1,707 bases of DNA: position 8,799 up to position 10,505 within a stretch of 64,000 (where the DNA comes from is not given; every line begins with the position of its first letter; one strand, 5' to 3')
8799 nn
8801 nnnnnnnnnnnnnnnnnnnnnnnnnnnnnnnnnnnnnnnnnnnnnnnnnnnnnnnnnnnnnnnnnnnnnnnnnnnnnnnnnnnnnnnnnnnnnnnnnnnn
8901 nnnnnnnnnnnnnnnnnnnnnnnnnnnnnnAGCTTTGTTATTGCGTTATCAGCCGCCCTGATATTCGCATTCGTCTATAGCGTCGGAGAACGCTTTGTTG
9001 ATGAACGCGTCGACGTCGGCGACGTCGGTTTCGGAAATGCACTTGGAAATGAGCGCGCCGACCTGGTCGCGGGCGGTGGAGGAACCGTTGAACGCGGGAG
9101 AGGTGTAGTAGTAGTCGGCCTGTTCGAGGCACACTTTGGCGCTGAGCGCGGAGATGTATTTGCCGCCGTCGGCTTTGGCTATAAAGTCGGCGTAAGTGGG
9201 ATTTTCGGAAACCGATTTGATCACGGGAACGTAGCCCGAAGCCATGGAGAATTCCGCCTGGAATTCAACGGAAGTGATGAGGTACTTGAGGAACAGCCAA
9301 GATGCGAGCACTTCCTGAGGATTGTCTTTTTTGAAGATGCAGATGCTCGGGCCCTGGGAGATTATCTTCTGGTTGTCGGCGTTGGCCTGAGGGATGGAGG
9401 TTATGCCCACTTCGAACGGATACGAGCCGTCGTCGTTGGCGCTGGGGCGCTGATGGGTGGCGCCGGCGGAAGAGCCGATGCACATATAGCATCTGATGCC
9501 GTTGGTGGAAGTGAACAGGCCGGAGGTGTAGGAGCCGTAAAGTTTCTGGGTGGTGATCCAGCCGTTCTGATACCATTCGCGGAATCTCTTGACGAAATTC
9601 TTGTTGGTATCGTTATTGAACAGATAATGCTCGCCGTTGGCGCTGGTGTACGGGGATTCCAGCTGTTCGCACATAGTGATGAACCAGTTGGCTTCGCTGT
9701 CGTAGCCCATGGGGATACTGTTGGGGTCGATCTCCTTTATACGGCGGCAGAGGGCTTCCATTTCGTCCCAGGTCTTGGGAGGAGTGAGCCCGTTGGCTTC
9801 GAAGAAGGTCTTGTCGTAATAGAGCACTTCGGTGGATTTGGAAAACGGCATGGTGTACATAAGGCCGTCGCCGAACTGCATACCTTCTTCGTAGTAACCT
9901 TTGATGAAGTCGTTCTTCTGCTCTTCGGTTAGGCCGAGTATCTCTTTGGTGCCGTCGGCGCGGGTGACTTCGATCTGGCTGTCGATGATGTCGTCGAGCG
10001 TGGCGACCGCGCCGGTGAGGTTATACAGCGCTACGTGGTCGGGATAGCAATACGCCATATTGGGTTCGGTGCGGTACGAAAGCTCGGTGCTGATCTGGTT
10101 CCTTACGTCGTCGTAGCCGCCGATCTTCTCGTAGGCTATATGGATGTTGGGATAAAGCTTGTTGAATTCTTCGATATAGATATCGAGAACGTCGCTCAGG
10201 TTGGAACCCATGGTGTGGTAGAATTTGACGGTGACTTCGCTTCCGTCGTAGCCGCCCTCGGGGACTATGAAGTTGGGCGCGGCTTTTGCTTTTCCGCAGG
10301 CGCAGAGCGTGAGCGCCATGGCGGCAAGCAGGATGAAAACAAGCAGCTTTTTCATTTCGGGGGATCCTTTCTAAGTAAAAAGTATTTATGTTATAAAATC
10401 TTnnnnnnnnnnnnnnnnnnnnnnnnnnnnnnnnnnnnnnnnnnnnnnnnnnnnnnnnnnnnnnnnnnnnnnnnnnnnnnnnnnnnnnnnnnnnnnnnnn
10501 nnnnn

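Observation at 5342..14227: Seven-gene operon coupling a CUT1-type ABC importer to two surface nucleic-acid lipoproteins (SNase nuclease plus multi-OB-fold protein): candidate extracellular DNA/RNA harvesting and import system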

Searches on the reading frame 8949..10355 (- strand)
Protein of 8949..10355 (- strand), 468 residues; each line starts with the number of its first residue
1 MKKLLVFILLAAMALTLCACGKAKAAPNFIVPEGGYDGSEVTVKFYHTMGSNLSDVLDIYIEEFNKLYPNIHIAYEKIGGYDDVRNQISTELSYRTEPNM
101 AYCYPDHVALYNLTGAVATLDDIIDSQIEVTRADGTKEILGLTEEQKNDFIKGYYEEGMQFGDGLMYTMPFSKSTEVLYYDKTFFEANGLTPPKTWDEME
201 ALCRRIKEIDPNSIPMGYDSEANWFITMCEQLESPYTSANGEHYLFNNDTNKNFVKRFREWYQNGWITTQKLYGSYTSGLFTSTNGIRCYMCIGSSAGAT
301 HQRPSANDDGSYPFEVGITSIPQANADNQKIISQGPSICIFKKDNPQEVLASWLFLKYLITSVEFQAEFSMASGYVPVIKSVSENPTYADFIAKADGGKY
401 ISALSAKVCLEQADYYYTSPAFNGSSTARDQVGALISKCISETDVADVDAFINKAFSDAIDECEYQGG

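Call 3: search_protein_families(library=pfam, proteins=[window:8949-10355:-], max_evalue=0.01)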
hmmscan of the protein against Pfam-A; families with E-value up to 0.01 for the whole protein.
window:8949-10355:- (468 aa): 2 families
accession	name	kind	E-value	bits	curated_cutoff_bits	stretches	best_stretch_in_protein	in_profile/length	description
PF13416.11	SBP_bac_8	-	4.5e-33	115.7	27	1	60-390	2-273/279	Bacterial extracellular solute-binding protein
PF01547.30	SBP_bac_1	-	1.2e-20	75.2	26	1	52-361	3-302/307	Bacterial extracellular solute-binding protein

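Call 4: search_protein_families(library=ncbifam, proteins=[window:8949-10355:-], max_evalue=0.01)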
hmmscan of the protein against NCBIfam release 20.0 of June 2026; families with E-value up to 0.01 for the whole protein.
window:8949-10355:- (468 aa): 4 families
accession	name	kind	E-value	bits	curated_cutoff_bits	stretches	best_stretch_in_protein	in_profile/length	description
NF008211.0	PRK10974.1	equivalog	6.5e-16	57.9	411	1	41-396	27-369/439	sn-glycerol-3-phosphate ABC transporter substrate-binding protein UgpB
TIGR03850.1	bind_CPR_0540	equivalog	2e-13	49.8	299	1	4-208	4-193/437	carbohydrate ABC transporter substrate-binding protein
TIGR03851.1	chitin_NgcE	equivalog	2.9e-08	33.1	399.65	1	163-219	150-204/450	N-acetylglucosamine/diacetylchitobiose ABC transporter substrate-binding protein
NF045826.1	lipo_P68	equivalog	6.7e-05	21.5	200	0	321-394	513-578/669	P68 family surface lipoprotein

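Call 10: search_solved_structures(query=window:8949-10355:-, max_evalue=0.01, show_alignments=1)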
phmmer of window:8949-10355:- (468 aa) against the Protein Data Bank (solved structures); distinct sequences matched with E-value up to 0.01: 58.
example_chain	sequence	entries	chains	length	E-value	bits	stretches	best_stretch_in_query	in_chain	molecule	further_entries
7c0x_A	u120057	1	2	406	1.6e-17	66.4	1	158-394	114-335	Sugar ABC transporter, periplasmic sugar-binding protein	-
7c0f_A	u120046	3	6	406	1.7e-17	66.4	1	158-394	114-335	Sugar ABC transporter, periplasmic sugar-binding protein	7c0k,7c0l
7c0v_A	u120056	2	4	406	1.8e-17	66.3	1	158-394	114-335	Sugar ABC transporter, periplasmic sugar-binding protein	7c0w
7c0t_A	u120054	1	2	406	4.3e-17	65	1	158-394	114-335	Sugar ABC transporter, periplasmic sugar-binding protein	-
7c0u_A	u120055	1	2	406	4.4e-17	65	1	158-394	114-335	Sugar ABC transporter, periplasmic sugar-binding protein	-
7c0y_A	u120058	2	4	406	4.9e-17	64.8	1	159-394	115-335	Sugar ABC transporter, periplasmic sugar-binding protein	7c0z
7c16_A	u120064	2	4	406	5.2e-17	64.8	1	158-394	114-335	Sugar ABC transporter, periplasmic sugar-binding protein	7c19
7c0o_A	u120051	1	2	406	6e-17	64.6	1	158-394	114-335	Sugar ABC transporter, periplasmic sugar-binding protein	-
7c0r_A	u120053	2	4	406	8.2e-17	64.1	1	158-394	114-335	Sugar ABC transporter, periplasmic sugar-binding protein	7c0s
7c14_A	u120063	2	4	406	9.4e-17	63.9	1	158-394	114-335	Sugar ABC transporter, periplasmic sugar-binding protein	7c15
7c1b_A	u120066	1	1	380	1.3e-13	53.6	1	158-394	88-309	Sugar ABC transporter, periplasmic sugar-binding protein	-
9lff_A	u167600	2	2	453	1.1e-09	40.6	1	39-384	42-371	SN-glycerol-3-phophate ABC transporter, periplasmic SN-glycerol-3-phosphate-binding protei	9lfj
6x84_A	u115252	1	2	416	1.8e-09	39.9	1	41-394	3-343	sn-glycerol-3-phosphate-binding periplasmic protein UgpB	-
4aq4_A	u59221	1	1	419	1.9e-09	39.8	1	41-394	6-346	SN-GLYCEROL-3-PHOSPHATE-BINDING PERIPLASMIC PROTEIN UGPB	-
3uor_A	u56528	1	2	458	4e-08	35.4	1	149-398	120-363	ABC transporter sugar binding protein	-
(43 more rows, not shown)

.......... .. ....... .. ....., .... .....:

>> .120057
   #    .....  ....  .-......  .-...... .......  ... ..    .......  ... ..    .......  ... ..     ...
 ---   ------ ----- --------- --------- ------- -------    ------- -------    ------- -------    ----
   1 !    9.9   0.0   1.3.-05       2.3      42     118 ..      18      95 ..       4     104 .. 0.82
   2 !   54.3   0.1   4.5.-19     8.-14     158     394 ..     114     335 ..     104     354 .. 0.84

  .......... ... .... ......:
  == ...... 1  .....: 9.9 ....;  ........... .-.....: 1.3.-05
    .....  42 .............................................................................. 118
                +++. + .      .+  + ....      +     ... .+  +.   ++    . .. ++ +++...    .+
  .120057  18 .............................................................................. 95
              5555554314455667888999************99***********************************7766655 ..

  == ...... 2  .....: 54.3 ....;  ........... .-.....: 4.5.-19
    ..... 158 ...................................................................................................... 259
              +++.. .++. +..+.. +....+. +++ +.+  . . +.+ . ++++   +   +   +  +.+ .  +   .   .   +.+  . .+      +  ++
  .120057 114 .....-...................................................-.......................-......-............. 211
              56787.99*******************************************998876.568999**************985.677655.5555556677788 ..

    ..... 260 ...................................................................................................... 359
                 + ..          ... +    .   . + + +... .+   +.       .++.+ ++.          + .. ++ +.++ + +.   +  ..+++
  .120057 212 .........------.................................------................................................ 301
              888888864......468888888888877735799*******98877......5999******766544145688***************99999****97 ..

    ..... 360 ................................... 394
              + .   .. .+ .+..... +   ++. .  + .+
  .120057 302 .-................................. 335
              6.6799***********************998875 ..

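Call 20: find_homologous_proteins(query=window:8949-10355:-, max_evalue=1e-10)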
Query window:8949-10355:- (468 aa): 7236 proteins with E <= 1e-10 among 8000 candidates; the best 120 are listed.
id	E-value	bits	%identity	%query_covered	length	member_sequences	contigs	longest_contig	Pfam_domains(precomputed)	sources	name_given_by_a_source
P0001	0.0e+0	1084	100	100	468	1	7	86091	PF13416.12,PF01547.31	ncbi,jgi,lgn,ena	jgi:multiple sugar transport system substrate-binding protein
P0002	0.0e+0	1081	100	100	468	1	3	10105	PF13416.12,PF01547.31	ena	-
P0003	0.0e+0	1081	100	100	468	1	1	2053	PF13416.12,PF01547.31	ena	-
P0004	0.0e+0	1080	100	100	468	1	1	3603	PF13416.12,PF01547.31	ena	-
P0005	0.0e+0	1079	100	100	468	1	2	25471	PF13416.12,PF01547.31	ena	-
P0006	0.0e+0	1079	99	100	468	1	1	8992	PF13416.12,PF01547.31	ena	-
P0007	0.0e+0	1077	99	100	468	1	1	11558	PF13416.12,PF01547.31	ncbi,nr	ncbi:MAG: extracellular solute-binding protein [Clostridia bacterium]|nr:extracellular solute-bindin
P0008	0.0e+0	1077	99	100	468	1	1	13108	PF13416.12,PF01547.31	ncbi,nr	ncbi:MAG: extracellular solute-binding protein [Clostridia bacterium]|nr:extracellular solute-bindin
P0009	0.0e+0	1075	99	100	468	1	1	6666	PF13416.12,PF01547.31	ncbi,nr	ncbi:MAG: extracellular solute-binding protein [Clostridia bacterium]|nr:extracellular solute-bindin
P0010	0.0e+0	1073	99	100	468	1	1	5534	PF13416.12,PF01547.31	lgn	-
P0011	0.0e+0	1070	98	100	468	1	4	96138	PF13416.12,PF01547.31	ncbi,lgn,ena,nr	ncbi:MAG: extracellular solute-binding protein [Clostridia bacterium]|nr:extracellular solute-bindin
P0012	0.0e+0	1068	98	100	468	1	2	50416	PF13416.12,PF01547.31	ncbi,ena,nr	ncbi:MAG: extracellular solute-binding protein [Clostridia bacterium]|nr:extracellular solute-bindin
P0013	0.0e+0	1067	98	100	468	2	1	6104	PF13416.12,PF01547.31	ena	-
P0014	3.6e-297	1003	93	100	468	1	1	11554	PF13416.12,PF01547.31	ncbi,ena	-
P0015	5.5e-284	960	90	100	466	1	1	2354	PF13416.12,PF01547.31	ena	-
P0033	1.6e-240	817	77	96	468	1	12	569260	PF13416.12,PF01547.31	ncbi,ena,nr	ncbi:aBC-type transport system substrate-binding component [Anaerotruncus sp. CAG:390]|nr:aBC-type t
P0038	2.5e-240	816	75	100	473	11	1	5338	PF13416.12,PF01547.31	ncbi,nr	ncbi:MAG: extracellular solute-binding protein [Lachnospiraceae bacterium]|nr:extracellular solute-b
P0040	4.0e-240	815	75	99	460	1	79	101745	PF13416.12,PF01547.31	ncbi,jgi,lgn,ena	-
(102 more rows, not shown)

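Call 21: find_encoding_contigs(protein=P0033, flank=9000, max_places=2)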
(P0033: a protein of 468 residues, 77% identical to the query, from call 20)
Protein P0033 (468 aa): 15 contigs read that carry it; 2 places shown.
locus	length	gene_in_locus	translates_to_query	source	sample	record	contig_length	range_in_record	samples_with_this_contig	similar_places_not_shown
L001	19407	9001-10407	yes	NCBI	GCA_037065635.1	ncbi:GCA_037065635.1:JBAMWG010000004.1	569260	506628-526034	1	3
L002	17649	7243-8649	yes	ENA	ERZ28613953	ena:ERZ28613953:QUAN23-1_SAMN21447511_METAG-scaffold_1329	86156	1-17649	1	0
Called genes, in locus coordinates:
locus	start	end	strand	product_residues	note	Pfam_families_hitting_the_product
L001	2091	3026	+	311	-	PF00294:PfkB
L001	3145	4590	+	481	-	PF00884:Sulfatase, PF01663:Phosphodiest (faint)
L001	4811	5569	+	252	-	PF06271:RDD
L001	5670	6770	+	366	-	PF00005:ABC_tran, PF13304:AAA_21 (faint)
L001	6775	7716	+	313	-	PF00528:BPD_transp_1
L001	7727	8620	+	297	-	PF00528:BPD_transp_1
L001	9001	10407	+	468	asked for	PF01547:SBP_bac_1, PF13416:SBP_bac_8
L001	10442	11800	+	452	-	PF00565:SNase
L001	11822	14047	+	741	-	PF01336:tRNA_anti-codon (faint), PF20578:aBig_2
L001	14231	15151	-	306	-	-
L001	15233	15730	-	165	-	PF04138:GtrA_DPMS_TM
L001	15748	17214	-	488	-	PF01406:tRNA-synt_1e, PF01921:tRNA-synt_1f (faint), PF09334:tRNA-synt_1g (faint), PF23493:CysS_C (weak)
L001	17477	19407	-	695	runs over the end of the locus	PF02518:HATPase_c, PF00204:DNA_gyraseB, PF01751:Toprim, PF00986:DNA_gyraseB_C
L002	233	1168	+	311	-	PF00294:PfkB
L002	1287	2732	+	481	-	PF00884:Sulfatase, PF01663:Phosphodiest (faint)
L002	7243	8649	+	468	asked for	PF01547:SBP_bac_1, PF13416:SBP_bac_8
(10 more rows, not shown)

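Call 22: find_encoding_contigs(protein=P0040, flank=9000, max_places=2)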
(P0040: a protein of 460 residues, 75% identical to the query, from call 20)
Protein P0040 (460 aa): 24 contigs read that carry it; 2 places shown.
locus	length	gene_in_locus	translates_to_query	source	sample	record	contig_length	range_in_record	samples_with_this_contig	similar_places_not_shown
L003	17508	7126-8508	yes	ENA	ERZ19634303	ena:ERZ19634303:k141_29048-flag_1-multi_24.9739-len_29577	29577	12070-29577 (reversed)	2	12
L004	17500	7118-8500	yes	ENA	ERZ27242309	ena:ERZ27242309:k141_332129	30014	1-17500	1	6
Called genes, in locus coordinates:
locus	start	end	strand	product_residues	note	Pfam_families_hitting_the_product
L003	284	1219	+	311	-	PF00294:PfkB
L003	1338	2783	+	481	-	PF00884:Sulfatase, PF01663:Phosphodiest (faint)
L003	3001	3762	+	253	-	PF06271:RDD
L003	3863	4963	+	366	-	PF00005:ABC_tran, PF13304:AAA_21 (faint)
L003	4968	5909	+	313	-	PF00528:BPD_transp_1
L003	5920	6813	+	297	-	PF00528:BPD_transp_1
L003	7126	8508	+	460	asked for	PF01547:SBP_bac_1, PF13416:SBP_bac_8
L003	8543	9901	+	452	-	PF00565:SNase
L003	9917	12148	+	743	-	PF01336:tRNA_anti-codon (faint), PF20578:aBig_2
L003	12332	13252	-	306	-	-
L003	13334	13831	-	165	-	PF04138:GtrA_DPMS_TM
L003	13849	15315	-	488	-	PF01406:tRNA-synt_1e, PF01921:tRNA-synt_1f (faint), PF09334:tRNA-synt_1g (faint), PF23493:CysS_C (weak)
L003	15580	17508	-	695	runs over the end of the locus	PF02518:HATPase_c, PF00204:DNA_gyraseB, PF01751:Toprim, PF00986:DNA_gyraseB_C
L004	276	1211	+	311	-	PF00294:PfkB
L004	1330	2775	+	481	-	PF00884:Sulfatase, PF01663:Phosphodiest (faint)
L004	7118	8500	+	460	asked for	PF01547:SBP_bac_1, PF13416:SBP_bac_8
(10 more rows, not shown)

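Call 23: find_encoding_contigs(protein=P0038, flank=9000, max_places=2)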
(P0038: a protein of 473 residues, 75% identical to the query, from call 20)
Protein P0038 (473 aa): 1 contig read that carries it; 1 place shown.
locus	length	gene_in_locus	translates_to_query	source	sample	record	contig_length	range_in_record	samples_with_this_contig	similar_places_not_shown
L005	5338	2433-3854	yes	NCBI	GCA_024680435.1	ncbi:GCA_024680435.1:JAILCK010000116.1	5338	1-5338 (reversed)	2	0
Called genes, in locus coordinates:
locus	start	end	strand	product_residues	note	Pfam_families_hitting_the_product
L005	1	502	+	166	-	?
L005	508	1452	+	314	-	PF00528:BPD_transp_1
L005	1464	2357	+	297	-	PF00528:BPD_transp_1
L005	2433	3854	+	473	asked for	PF01547:SBP_bac_1, PF13416:SBP_bac_8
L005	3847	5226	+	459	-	PF00565:SNase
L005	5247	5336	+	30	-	?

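Call 41: search_protein_representatives(protein=window:8949-10355:-)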
Query: 468 residues. Proteins with E-value up to 0.001 (for the whole library): 3253; up to 1e-10: 1335; up to 1e-30: 452. The best 150 are listed.
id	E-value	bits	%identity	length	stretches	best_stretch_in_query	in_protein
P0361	2.6e-175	599.9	62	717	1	37-468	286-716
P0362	3.0e-169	579.9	57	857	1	26-463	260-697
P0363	4.6e-167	572.7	57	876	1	20-464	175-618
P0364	4.8e-166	569.3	61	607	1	25-467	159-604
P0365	1.2e-165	568.0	64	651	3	190-403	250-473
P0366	1.2e-165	568.0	61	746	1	25-465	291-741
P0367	3.5e-165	566.4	63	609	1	26-466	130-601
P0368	2.1e-164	563.9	63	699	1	24-467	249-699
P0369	6.3e-164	562.3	59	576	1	36-466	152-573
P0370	2.8e-162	556.9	63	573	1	36-449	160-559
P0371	3.5e-162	556.6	61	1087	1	31-464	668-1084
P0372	8.7e-162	555.3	61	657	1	39-467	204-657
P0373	9.8e-161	551.8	59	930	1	30-465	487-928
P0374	3.1e-160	550.2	60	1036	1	22-457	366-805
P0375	9.4e-157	538.7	55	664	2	27-464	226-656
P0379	4.6e-154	529.8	58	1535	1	39-455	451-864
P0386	1.3e-146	505.2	57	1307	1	34-468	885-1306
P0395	8.2e-142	489.4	54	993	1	32-464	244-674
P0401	3.8e-140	483.9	52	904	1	26-464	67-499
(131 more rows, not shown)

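Call 44: search_protein_families(library=pfam, proteins=[P0361, P0362, P0363, P0371, P0374, P0379, P0386, P0395, P0401], max_evalue=0.001)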
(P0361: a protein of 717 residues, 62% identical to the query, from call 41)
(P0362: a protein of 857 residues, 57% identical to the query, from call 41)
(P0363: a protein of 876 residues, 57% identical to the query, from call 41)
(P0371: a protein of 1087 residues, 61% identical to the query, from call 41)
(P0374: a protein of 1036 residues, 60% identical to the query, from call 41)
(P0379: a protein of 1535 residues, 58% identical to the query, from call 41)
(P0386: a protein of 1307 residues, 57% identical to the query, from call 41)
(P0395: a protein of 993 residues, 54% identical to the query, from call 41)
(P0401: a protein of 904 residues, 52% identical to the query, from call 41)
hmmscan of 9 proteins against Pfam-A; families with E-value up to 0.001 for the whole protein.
P0361 (717 aa): 2 families
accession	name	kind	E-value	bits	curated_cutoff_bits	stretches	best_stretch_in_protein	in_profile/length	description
PF13416.11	SBP_bac_8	-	6.5e-34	118.4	27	1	308-638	1-272/279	Bacterial extracellular solute-binding protein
PF01547.30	SBP_bac_1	-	4.7e-20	73.2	26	1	300-611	2-303/307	Bacterial extracellular solute-binding protein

P0362 (857 aa): 2 families
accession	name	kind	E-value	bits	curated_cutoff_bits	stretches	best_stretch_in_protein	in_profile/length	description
PF13416.11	SBP_bac_8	-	6e-27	95.6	27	1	293-622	1-271/279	Bacterial extracellular solute-binding protein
PF01547.30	SBP_bac_1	-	7.3e-13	49.6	26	1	288-596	5-303/307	Bacterial extracellular solute-binding protein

P0363 (876 aa): 2 families
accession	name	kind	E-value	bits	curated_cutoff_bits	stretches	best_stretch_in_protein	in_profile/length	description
PF13416.11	SBP_bac_8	-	6.8e-31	108.5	27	1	213-540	2-269/279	Bacterial extracellular solute-binding protein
PF01547.30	SBP_bac_1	-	5.5e-13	50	26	1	213-516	13-303/307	Bacterial extracellular solute-binding protein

P0371 (1087 aa): 2 families
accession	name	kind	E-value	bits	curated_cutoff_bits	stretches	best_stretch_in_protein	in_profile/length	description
PF13416.11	SBP_bac_8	-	9.9e-38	131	27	1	696-1006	2-267/279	Bacterial extracellular solute-binding protein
PF01547.30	SBP_bac_1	-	2.1e-30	107.2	26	1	687-984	2-303/307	Bacterial extracellular solute-binding protein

P0374 (1036 aa): 2 families
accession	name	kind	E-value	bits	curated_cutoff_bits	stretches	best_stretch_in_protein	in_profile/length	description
PF13416.11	SBP_bac_8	-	4.1e-26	92.8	27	1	404-732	2-267/279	Bacterial extracellular solute-binding protein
PF01547.30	SBP_bac_1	-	1.9e-08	35.1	26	1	395-541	2-128/307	Bacterial extracellular solute-binding protein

P0379 (1535 aa): 5 families
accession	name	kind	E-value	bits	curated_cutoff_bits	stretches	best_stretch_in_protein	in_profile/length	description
PF13306.12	LRR_5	-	3.8e-207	677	27.7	8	218-345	1-123/127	BspA type Leucine rich repeat region (6 copies)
PF13855.12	LRR_8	-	5e-41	138.7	27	0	974-1015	15-55/61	Leucine rich repeat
PF13416.11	SBP_bac_8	-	1.8e-33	117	27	1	471-797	1-274/279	Bacterial extracellular solute-binding protein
PF01547.30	SBP_bac_1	-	8.4e-19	69.1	26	1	463-769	2-304/307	Bacterial extracellular solute-binding protein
PF12799.13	LRR_4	-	3.2e-12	46.7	27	0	253-293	2-41/44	Leucine Rich repeats (2 copies)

P0386 (1307 aa): 2 families
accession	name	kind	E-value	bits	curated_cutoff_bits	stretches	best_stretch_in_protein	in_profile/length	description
PF13416.11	SBP_bac_8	-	1.7e-39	136.7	27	1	910-1228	1-273/279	Bacterial extracellular solute-binding protein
PF01547.30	SBP_bac_1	-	4e-27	96.4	26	1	902-1201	2-304/307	Bacterial extracellular solute-binding protein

P0395 (993 aa): 3 families
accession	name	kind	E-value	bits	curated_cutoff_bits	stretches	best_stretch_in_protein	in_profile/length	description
PF13416.11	SBP_bac_8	-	9.6e-33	114.6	27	1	272-597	2-273/279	Bacterial extracellular solute-binding protein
PF01547.30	SBP_bac_1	-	1.1e-22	81.8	26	1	267-569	6-303/307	Bacterial extracellular solute-binding protein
PF00565.23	SNase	-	1.7e-10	41.7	21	1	731-838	2-104/107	Staphylococcal nuclease homologue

P0401 (904 aa): 3 families
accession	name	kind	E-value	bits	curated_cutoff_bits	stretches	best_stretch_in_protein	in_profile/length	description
PF13416.11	SBP_bac_8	-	2.1e-32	113.5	27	1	102-424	1-273/279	Bacterial extracellular solute-binding protein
PF01547.30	SBP_bac_1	-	2.3e-23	84.1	26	1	99-397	9-304/307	Bacterial extracellular solute-binding protein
PF01336.31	tRNA_anti-codon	-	1e-07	32.2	27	0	837-881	27-67/75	OB-fold nucleic acid binding domain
